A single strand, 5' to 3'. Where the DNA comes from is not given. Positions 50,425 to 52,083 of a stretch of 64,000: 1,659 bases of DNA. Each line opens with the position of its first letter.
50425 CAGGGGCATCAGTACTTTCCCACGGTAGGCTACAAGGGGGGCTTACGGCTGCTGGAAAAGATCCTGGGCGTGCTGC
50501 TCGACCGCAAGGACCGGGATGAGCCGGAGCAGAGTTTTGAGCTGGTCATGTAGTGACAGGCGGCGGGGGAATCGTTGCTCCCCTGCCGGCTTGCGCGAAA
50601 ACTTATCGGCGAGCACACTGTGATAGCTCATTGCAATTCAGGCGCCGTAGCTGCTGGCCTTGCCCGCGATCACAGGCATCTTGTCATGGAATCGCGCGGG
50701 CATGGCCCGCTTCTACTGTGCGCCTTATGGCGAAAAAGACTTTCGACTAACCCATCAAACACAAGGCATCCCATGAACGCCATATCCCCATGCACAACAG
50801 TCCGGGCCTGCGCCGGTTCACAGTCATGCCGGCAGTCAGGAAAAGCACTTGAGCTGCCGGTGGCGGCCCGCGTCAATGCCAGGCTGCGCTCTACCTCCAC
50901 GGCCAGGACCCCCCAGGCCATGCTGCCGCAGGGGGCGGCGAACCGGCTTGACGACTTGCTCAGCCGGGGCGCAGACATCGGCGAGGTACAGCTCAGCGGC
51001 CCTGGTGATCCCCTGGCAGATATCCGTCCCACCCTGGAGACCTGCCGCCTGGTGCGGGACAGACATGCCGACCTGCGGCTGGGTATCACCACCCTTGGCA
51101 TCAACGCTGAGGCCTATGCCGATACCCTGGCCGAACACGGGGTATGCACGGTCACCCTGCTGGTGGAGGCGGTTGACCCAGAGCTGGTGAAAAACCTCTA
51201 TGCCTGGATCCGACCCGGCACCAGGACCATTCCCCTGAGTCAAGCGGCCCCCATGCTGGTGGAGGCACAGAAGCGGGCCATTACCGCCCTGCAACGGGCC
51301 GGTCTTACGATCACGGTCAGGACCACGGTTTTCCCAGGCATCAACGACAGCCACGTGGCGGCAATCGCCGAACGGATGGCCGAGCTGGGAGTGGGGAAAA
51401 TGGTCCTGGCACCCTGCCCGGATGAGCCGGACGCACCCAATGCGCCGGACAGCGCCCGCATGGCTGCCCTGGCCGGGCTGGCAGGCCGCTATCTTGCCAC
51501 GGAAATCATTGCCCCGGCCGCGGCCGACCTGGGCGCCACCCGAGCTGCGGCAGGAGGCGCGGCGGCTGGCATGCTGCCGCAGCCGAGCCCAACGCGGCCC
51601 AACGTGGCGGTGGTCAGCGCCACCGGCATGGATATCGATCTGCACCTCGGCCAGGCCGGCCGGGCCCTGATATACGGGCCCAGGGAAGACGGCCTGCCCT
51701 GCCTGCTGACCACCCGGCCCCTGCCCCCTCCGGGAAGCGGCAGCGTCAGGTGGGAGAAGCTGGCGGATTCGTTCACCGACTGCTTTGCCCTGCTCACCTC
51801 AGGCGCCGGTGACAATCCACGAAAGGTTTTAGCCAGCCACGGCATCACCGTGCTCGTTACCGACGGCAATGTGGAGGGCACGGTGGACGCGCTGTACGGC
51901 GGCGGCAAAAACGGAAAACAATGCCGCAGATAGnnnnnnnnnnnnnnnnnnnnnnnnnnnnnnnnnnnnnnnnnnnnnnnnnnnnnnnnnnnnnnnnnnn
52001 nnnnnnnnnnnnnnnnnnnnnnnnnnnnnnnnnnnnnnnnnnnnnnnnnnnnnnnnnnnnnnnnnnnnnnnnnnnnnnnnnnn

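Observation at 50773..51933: Cysteine-stripped NifB paralogue encoded right after nifK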

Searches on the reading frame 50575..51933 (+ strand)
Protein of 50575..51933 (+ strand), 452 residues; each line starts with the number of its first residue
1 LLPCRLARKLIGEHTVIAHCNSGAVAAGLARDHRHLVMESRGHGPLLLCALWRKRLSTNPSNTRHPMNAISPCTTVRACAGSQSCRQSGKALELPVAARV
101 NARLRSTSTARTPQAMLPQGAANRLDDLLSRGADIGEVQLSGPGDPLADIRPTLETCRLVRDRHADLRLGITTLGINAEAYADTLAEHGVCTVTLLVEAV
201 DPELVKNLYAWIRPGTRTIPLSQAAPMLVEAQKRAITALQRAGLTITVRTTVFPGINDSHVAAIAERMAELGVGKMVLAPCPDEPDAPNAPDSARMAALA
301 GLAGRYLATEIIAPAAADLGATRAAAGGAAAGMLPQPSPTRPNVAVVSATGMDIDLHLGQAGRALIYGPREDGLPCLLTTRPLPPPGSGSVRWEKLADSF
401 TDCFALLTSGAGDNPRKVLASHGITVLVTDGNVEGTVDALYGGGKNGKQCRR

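Call 5: search_protein_families(library=pfam, proteins=[window:50575-51933:+], max_evalue=0.01)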
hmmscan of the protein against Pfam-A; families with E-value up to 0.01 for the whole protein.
window:50575-51933:+ (452 aa): 2 families
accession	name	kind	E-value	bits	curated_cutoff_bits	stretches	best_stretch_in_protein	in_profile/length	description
PF04055.27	Radical_SAM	-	1.6e-09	38.6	29.5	1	135-267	46-165/166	Radical SAM superfamily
PF02579.22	Nitro_FeMo-Co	-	6.5e-06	26.8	26.3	1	351-439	2-91/94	Dinitrogenase iron-molybdenum cofactor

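Call 10: search_protein_families(library=ncbifam, proteins=[window:50773-51933:+], max_evalue=0.01)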
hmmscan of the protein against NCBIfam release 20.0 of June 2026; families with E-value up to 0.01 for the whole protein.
window:50773-51933:+ (386 aa): 6 families
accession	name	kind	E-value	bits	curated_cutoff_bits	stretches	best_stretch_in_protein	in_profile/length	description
TIGR01290.1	nifB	equivalog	1.7e-31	109.4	343.65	2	48-207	58-217/441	nitrogenase cofactor biosynthesis protein NifB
TIGR02666.1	moaA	equivalog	0.00056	19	284.05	1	68-204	59-182/336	GTP 3',8-cyclase MoaA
TIGR03470.1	HpnH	equivalog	0.0011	18.1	225.05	1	168-220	153-205/318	adenosyl-hopene transferase HpnH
TIGR03278.1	methan_mark_10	equivalog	0.0013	17.6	350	1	60-211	65-201/404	methyl coenzyme M reductase-arginine methyltransferase Mmp10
NF045646.2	rSAM_Se_TrsS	equivalog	0.0063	15.1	490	0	113-200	177-249/441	radical SAM (seleno)protein TrsS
TIGR04311.1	rSAM_Geo_metal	subfamily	0.0074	15.4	400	0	41-183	24-160/423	radical SAM/SPASM family putative metalloenzyme maturase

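Call 11: find_homologous_proteins(query=window:50773-51933:+)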
Query window:50773-51933:+ (386 aa): 854 proteins with E <= 0.001 among 8000 candidates; the best 120 are listed.
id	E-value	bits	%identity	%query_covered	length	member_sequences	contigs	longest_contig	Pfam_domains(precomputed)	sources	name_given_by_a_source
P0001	1.4e-248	842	100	100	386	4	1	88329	PF04055.28,PF02579.23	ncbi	ncbi:MAG: radical SAM protein [Thermodesulfobacteriota bacterium]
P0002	4.0e-214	729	87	100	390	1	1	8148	PF04055.28,PF02579.23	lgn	-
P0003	6.1e-211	719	86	100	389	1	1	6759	PF04055.28,PF02579.23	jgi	-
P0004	5.1e-209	712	86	100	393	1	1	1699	PF04055.28,PF02579.23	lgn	-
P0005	1.2e-208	711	86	100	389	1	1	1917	PF04055.28,PF02579.23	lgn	-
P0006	1.6e-208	711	86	100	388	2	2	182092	PF04055.28,PF02579.23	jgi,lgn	-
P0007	2.6e-203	693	81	100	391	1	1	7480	PF04055.28,PF02579.23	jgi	jgi:nitrogen fixation protein NifB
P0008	2.1e-175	602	74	100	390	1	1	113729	PF04055.28,PF02579.23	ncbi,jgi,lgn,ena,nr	ncbi:MAG: radical SAM protein [Desulfobulbaceae bacterium]|nr:radical SAM protein [Desulfobulbaceae 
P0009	7.3e-174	597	73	100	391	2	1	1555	PF04055.28,PF02579.23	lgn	-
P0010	3.7e-165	568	70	100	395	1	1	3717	PF04055.28,PF02579.23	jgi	-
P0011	4.7e-165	568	71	100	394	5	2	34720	PF04055.28,PF02579.23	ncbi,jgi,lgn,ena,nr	ncbi:MAG: radical SAM protein [Proteobacteria bacterium]|nr:radical SAM protein [Pseudomonadota bact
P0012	2.4e-164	565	68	97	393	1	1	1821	PF04055.28,PF02579.23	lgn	-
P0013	2.4e-146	506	63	100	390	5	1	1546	PF04055.28,PF02579.23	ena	-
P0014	6.2e-144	498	63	100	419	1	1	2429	PF04055.28,PF02579.23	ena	-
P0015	2.6e-135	470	61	100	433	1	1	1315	PF04055.28,PF02579.23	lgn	-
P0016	7.3e-135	468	61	100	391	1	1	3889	PF04055.28,PF02579.23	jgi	jgi:nitrogen fixation protein NifB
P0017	3.2e-134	466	59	100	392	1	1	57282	PF04055.28,PF02579.23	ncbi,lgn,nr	ncbi:MAG: radical SAM protein [Deltaproteobacteria bacterium]|nr:radical SAM protein [Deltaproteobac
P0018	1.1e-127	445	56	97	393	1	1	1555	PF04055.28,PF02579.23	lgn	-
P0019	5.9e-123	429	53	97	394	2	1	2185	PF04055.28,PF02579.23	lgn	-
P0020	4.6e-122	426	54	94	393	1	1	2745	PF04055.28,PF02579.23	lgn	-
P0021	7.6e-117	409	52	100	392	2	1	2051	PF04055.28,PF02579.23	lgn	-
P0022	9.3e-117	409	52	100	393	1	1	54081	PF04055.28,PF02579.23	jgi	jgi:nitrogen fixation protein NifB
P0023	7.9e-114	399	51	92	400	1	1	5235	PF04055.28,PF02579.23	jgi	-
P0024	4.1e-113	397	48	97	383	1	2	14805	PF04055.28,PF02579.23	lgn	-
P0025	5.4e-112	393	53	94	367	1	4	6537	PF04055.28,PF02579.23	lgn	-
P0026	2.0e-111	391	51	95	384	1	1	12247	PF04055.28,PF02579.23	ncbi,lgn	-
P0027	2.0e-111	391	51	96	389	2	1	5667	PF04055.28,PF02579.23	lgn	-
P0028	3.8e-111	390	54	94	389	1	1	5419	PF04055.28,PF02579.23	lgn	-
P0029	6.0e-111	390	50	97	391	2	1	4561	PF04055.28,PF02579.23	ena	-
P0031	1.6e-110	388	50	97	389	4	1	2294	PF04055.28,PF02579.23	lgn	-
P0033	2.1e-109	384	49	97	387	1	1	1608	PF04055.28,PF02579.23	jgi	jgi:nitrogen fixation protein NifB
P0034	2.2e-109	384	51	95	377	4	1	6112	PF04055.28,PF02579.23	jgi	jgi:nitrogen fixation protein NifB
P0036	4.4e-109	383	53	92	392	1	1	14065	PF04055.28,PF02579.23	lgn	-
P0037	4.4e-109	383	48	99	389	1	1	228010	PF04055.28,PF02579.23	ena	-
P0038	8.3e-109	382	53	94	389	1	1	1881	PF04055.28,PF02579.23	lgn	-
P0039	8.6e-109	382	52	93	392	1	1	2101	PF04055.28,PF02579.23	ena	-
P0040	2.4e-108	381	51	94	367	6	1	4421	PF02579.23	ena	-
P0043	7.6e-108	379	47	99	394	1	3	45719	PF04055.28,PF02579.23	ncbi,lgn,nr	ncbi:MAG: radical SAM protein [Desulfobulbaceae bacterium]|nr:radical SAM protein [Desulfobulbaceae 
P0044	1.1e-107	379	51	97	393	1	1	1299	PF04055.28,PF02579.23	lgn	-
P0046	6.2e-107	376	53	94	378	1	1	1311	PF04055.28,PF02579.23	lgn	-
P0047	6.3e-107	376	51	94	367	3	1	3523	PF04055.28,PF02579.23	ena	-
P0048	7.7e-107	376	49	93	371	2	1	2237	PF04055.28,PF02579.23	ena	-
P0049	9.4e-107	376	50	95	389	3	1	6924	PF04055.28,PF02579.23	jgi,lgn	jgi:nitrogen fixation protein NifB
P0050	9.6e-107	376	51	97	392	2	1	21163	PF04055.28,PF02579.23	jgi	-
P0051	1.2e-106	375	52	86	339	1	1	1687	PF04055.28,PF02579.23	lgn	-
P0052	1.4e-106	375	47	93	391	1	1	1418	PF04055.28,PF02579.23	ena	-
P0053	2.0e-106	375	49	91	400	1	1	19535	PF04055.28,PF02579.23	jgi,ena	-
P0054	2.8e-106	374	48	95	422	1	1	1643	PF04055.28,PF02579.23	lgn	-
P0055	4.1e-106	374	49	94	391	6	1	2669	PF04055.28,PF02579.23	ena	-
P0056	4.5e-106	373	47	100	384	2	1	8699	PF04055.28,PF02579.23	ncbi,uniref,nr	ncbi:MAG: dinitrogenase iron-molybdenum cofactor biosynthesis protein [Desulfobulbaceae bacterium]|u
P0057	6.3e-106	373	47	94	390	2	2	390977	PF04055.28,PF02579.23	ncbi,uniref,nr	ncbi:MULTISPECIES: radical SAM protein [unclassified Pseudodesulfovibrio]|uniref:NifB/NifX family mo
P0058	7.5e-106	373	48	99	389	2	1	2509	PF04055.28,PF02579.23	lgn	-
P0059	8.9e-106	372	50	91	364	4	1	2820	PF02579.23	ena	-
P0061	2.4e-105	371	50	91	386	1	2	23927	PF04055.28,PF02579.23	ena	-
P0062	4.0e-105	370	49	98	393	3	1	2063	PF04055.28,PF02579.23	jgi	-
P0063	4.6e-105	370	48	91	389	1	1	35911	PF04055.28,PF02579.23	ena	-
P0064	5.5e-105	370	49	93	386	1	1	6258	PF02579.23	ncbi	-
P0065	6.6e-105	370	48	99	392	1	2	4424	PF04055.28,PF02579.23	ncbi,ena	-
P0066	6.9e-105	370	48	98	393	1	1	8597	PF04055.28,PF02579.23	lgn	-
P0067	2.4e-104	368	50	91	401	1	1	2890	PF04055.28,PF02579.23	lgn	-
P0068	2.6e-104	368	48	91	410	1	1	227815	PF04055.28,PF02579.23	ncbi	-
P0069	3.7e-104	367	49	100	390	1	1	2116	PF02579.23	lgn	-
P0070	6.7e-104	366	49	92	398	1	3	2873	PF02579.23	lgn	-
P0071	8.8e-104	366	49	97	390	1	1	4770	PF04055.28,PF02579.23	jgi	-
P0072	9.0e-104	366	49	98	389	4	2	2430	PF02579.23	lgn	-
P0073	1.6e-103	365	48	96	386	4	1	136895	PF04055.28,PF02579.23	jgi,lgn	jgi:nitrogen fixation protein NifB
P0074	2.1e-103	365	49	97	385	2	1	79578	PF04055.28,PF02579.23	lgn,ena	-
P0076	4.2e-103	364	48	99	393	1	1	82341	PF02579.23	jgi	-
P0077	5.2e-103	363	48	94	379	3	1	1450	PF04055.28,PF02579.23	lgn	-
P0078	5.8e-103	363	49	98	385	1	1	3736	PF04055.28,PF02579.23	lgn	-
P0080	1.1e-102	362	49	93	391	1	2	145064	PF04055.28,PF02579.23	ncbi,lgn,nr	ncbi:MAG: radical SAM protein [Proteobacteria bacterium]|nr:radical SAM protein [Pseudomonadota bact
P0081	1.4e-102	362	48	94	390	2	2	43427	PF04055.28,PF02579.23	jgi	jgi:nitrogen fixation protein NifB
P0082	1.5e-102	362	47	91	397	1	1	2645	PF04055.28,PF02579.23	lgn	-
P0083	1.5e-102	362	51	95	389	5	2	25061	PF02579.23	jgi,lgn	jgi:nitrogen fixation protein NifB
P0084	1.6e-102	362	50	93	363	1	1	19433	PF04055.28,PF02579.23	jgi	jgi:nitrogen fixation protein NifB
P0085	3.5e-102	361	50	91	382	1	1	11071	PF04055.28,PF02579.23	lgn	-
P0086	4.1e-102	360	49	91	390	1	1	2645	PF04055.28,PF02579.23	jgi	-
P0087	4.5e-102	360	50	84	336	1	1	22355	PF04055.28,PF02579.23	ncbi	-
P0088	4.6e-102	360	47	97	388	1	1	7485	PF04055.28,PF02579.23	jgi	-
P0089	4.8e-102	360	46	94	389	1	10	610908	PF04055.28,PF02579.23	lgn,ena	-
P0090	5.3e-102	360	48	97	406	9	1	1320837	PF04055.28,PF02579.23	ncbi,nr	ncbi:radical SAM protein [Pseudodesulfovibrio senegalensis]|nr:radical SAM protein [Pseudodesulfovib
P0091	6.0e-102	360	49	95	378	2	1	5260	PF04055.28,PF02579.23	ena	-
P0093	7.2e-102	360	46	96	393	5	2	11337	PF02579.23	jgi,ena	-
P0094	7.6e-102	360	50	91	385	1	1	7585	PF04055.28,PF02579.23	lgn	-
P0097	1.2e-101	359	48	98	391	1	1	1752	PF04055.28,PF02579.23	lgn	-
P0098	1.5e-101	359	49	91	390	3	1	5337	PF04055.28,PF02579.23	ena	-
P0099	1.7e-101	358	49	95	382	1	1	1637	PF04055.28,PF02579.23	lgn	-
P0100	2.0e-101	358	49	92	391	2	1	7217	PF04055.28,PF02579.23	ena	-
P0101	2.1e-101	358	46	94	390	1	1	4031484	PF04055.28,PF02579.23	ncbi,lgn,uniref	ncbi:radical SAM protein [Pseudodesulfovibrio sp.]|uniref:radical SAM protein n=1 Tax=unclassified P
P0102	2.7e-101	358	51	86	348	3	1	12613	PF04055.28,PF02579.23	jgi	jgi:nitrogen fixation protein NifB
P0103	3.0e-101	358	47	94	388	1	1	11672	PF04055.28,PF02579.23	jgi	-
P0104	3.4e-101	357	47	97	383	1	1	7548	PF04055.28,PF02579.23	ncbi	ncbi:MAG: radical SAM protein [Pseudodesulfovibrio sp.]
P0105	5.1e-101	357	49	96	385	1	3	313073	PF04055.28,PF02579.23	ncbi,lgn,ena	-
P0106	5.6e-101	357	46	94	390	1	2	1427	PF04055.28,PF02579.23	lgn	-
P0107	5.9e-101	357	47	99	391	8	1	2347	PF02579.23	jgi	-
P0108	7.9e-101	356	48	94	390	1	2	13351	PF04055.28,PF02579.23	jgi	jgi:nitrogen fixation protein NifB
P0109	9.0e-101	356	50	93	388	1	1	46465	PF02579.23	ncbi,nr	ncbi:MAG: hypothetical protein L3J03_03955 [Desulfobacterales bacterium]|nr:hypothetical protein [De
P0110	1.3e-100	355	49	91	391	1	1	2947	PF04055.28,PF02579.23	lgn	-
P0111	1.4e-100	355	51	87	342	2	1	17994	PF04055.28,PF02579.23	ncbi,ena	-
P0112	1.5e-100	355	46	100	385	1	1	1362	PF04055.28,PF02579.23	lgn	-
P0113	1.6e-100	355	49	95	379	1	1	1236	PF04055.28,PF02579.23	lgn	-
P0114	1.6e-100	355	46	94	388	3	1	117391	PF04055.28,PF02579.23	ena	-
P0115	2.2e-100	355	49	94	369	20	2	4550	PF02579.23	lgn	-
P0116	2.4e-100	355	49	94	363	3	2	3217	PF04055.28,PF02579.23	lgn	-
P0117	2.8e-100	354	49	92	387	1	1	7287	PF04055.28,PF02579.23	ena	-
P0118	4.2e-100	354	48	94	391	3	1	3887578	PF04055.28,PF02579.23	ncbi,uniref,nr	ncbi:radical SAM protein [Pseudodesulfovibrio thermohalotolerans]|uniref:radical SAM protein n=1 Tax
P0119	4.4e-100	354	47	95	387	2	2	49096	PF04055.28,PF02579.23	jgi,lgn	-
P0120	6.1e-100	353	50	94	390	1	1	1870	PF04055.28,PF02579.23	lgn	-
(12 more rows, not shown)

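Call 15: search_solved_structures(query=window:50773-51933:+, show_alignments=2, max_evalue=0.001)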
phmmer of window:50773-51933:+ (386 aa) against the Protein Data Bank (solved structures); distinct sequences matched with E-value up to 0.001: 4.
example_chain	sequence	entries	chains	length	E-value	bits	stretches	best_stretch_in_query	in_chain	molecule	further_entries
6y1x_A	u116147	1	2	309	3.3e-21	79.3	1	13-208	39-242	Radical SAM domain protein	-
7bi7_A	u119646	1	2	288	5.9e-16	62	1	66-215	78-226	FeMo cofactor biosynthesis protein NifB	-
7jmb_A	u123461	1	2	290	6e-16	62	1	66-215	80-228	Nitrogenase iron-molybdenum cofactor biosynthesis protein NifB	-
7jma_A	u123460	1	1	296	6.3e-16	61.9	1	66-215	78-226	Nitrogenase iron-molybdenum cofactor biosynthesis protein NifB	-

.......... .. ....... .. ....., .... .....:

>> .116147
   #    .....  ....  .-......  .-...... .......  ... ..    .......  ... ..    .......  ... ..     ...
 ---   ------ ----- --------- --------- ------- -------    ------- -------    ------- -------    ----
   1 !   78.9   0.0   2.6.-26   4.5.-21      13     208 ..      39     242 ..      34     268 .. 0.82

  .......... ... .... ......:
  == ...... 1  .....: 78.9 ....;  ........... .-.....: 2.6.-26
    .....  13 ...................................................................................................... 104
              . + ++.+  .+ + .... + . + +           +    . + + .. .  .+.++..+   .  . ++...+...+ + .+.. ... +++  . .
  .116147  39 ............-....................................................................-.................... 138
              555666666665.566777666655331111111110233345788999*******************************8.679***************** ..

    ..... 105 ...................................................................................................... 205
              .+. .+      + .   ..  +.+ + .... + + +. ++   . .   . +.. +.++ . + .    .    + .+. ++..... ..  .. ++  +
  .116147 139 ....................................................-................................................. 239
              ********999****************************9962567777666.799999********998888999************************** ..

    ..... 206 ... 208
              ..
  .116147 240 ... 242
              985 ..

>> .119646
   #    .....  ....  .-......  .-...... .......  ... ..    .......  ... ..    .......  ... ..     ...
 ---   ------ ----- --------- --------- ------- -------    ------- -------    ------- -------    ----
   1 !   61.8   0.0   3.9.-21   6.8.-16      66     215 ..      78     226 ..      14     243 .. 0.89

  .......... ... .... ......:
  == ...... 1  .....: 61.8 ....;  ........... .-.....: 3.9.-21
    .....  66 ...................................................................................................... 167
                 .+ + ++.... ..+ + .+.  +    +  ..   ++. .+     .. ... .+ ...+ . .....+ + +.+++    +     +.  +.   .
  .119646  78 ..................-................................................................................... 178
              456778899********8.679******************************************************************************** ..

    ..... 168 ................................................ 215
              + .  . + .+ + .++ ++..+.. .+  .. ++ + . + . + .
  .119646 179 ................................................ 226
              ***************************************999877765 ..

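Call 16: find_encoding_contigs(protein=P0006, flank=10000, max_places=2)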
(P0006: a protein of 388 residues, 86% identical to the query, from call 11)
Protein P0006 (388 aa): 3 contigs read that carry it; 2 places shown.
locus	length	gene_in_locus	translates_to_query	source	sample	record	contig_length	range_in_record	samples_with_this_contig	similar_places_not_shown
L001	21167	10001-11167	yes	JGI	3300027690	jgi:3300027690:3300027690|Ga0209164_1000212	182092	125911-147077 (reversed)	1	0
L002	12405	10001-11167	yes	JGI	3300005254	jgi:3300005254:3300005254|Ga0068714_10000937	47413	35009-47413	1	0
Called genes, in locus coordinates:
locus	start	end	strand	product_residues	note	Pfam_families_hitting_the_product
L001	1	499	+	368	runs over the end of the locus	PF00682:HMGL-like, PF22617:HCS_D2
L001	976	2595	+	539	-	PF00015:MCPsignal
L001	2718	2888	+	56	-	-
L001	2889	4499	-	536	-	PF13185:GAF_2, PF01590:GAF, PF00158:Sigma54_activat, PF14532:Sigma54_activ_2, PF07724:AAA_2 (weak), PF07728:AAA_5, PF25601:AAA_lid_14, PF02954:HTH_8, +1 more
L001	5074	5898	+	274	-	PF00142:Fer4_NifH, PF01656:CbiA, PF02374:ArsA_ATPase (weak), PF10609:ParA (weak), PF13614:AAA_31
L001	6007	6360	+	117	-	PF00543:P-II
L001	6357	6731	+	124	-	PF00543:P-II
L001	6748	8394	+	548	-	PF00148:Oxidored_nitro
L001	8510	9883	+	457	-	PF00148:Oxidored_nitro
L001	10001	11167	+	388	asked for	PF04055:Radical_SAM, PF02579:Nitro_FeMo-Co (weak)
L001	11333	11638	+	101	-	-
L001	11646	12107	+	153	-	PF00583:Acetyltransf_1, PF13673:Acetyltransf_10, PF13508:Acetyltransf_7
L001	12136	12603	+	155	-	-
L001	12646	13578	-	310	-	PF13391:HNH_2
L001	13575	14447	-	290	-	PF02498:Bro-N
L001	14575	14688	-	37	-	-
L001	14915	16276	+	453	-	PF00148:Oxidored_nitro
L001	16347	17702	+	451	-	PF00148:Oxidored_nitro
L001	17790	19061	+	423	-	PF04055:Radical_SAM, PF02579:Nitro_FeMo-Co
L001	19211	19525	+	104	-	PF02579:Nitro_FeMo-Co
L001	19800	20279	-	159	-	PF03610:EIIA-man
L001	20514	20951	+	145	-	-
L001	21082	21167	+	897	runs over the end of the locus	PF00332:Glyco_hydro_17 (weak), PF13506:Glyco_transf_21, PF00535:Glycos_transf_2, PF13641:Glyco_tranf_2_3, PF13632:Glyco_trans_2_3, PF03552:Cellulose_synt (faint)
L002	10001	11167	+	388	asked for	PF04055:Radical_SAM, PF02579:Nitro_FeMo-Co (weak)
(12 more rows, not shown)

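Call 17: find_encoding_contigs(protein=P0118, flank=10000, max_places=2)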
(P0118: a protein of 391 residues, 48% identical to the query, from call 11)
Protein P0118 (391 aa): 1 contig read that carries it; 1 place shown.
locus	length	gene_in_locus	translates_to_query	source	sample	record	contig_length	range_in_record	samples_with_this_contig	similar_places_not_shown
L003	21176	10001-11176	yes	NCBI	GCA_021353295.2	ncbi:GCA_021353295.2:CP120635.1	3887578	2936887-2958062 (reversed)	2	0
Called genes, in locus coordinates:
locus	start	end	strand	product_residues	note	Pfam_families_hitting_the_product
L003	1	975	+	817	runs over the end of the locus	PF01326:PPDK_N, PF00391:PEP-utilizers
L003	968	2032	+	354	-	PF22784:PTP-SAK, PF00782:DSPc, PF22785:Tc-R-P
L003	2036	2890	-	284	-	-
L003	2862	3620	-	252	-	PF00528:BPD_transp_1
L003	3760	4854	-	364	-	PF00682:HMGL-like, PF22617:HCS_D2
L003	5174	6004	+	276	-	PF00142:Fer4_NifH, PF01656:CbiA, PF02374:ArsA_ATPase (weak), PF10609:ParA (faint), PF13614:AAA_31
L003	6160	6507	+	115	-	PF00543:P-II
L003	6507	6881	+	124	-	PF00543:P-II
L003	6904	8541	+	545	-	PF00148:Oxidored_nitro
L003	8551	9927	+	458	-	PF00148:Oxidored_nitro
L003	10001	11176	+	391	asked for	PF04055:Radical_SAM, PF02579:Nitro_FeMo-Co (faint)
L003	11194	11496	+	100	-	-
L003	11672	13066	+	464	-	PF00148:Oxidored_nitro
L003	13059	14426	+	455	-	PF00148:Oxidored_nitro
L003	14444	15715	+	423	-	PF04055:Radical_SAM, PF02579:Nitro_FeMo-Co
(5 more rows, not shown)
